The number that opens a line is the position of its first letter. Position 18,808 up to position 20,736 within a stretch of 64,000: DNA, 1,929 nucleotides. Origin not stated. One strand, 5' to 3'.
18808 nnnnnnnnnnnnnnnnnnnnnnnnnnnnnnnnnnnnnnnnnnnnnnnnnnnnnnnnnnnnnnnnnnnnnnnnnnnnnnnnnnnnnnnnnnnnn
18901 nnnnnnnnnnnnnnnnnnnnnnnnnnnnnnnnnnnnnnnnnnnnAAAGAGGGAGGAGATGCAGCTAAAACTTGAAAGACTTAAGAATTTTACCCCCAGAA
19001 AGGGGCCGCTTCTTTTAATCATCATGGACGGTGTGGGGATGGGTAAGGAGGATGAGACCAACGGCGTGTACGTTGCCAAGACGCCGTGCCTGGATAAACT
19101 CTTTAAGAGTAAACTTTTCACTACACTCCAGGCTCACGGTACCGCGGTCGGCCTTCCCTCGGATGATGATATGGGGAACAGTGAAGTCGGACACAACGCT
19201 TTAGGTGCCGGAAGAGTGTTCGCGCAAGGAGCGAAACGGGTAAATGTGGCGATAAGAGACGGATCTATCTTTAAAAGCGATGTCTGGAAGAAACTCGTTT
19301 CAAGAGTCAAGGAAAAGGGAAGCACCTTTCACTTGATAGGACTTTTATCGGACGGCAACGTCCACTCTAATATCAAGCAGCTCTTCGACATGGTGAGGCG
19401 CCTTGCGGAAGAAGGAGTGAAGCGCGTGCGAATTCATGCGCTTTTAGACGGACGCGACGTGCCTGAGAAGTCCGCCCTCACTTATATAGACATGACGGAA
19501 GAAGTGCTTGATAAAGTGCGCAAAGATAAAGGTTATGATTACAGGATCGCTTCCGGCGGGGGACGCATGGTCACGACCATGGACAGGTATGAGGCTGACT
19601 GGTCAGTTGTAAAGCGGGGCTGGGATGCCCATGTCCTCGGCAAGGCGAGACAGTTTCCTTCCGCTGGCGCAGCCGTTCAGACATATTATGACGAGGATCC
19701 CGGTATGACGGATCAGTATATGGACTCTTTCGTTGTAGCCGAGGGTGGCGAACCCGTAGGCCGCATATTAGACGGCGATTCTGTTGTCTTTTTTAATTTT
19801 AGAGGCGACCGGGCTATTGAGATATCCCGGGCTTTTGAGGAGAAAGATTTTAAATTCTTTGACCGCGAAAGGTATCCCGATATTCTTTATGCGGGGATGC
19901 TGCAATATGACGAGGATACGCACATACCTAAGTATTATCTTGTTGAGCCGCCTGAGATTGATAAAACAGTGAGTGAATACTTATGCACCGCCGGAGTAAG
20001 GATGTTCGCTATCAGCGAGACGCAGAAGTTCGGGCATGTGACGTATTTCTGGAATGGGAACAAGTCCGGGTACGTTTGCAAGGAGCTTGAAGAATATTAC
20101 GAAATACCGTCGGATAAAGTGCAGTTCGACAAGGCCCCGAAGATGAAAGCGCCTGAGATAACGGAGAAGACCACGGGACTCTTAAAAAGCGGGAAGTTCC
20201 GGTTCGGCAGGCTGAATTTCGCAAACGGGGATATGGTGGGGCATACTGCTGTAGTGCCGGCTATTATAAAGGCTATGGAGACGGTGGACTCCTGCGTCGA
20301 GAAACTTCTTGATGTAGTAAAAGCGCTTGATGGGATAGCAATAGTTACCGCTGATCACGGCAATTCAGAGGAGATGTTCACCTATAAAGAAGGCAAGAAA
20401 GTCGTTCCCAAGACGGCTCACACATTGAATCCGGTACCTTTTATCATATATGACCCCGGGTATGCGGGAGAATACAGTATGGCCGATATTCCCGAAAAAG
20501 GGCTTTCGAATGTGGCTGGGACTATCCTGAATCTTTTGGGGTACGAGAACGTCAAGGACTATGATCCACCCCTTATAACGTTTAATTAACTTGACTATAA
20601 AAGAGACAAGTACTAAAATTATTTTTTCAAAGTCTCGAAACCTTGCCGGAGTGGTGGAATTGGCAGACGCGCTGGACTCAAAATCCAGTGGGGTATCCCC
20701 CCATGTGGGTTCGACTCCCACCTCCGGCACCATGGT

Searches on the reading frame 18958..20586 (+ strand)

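Call 14: search_protein_families(library=pfam, proteins=[window:18958-20586:+], max_evalue=0.001)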
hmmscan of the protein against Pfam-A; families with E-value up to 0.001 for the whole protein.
window:18958-20586:+ (543 aa): 2 families
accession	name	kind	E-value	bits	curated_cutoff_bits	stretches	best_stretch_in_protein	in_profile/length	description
PF01676.23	Metalloenzyme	-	1.3e-70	238.3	24.3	1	17-530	2-251/252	Metalloenzyme superfamily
PF06415.18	iPGM_N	-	5.3e-66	222.7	27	1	95-319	1-217/217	BPG-independent PGAM N-terminus (iPGM_N)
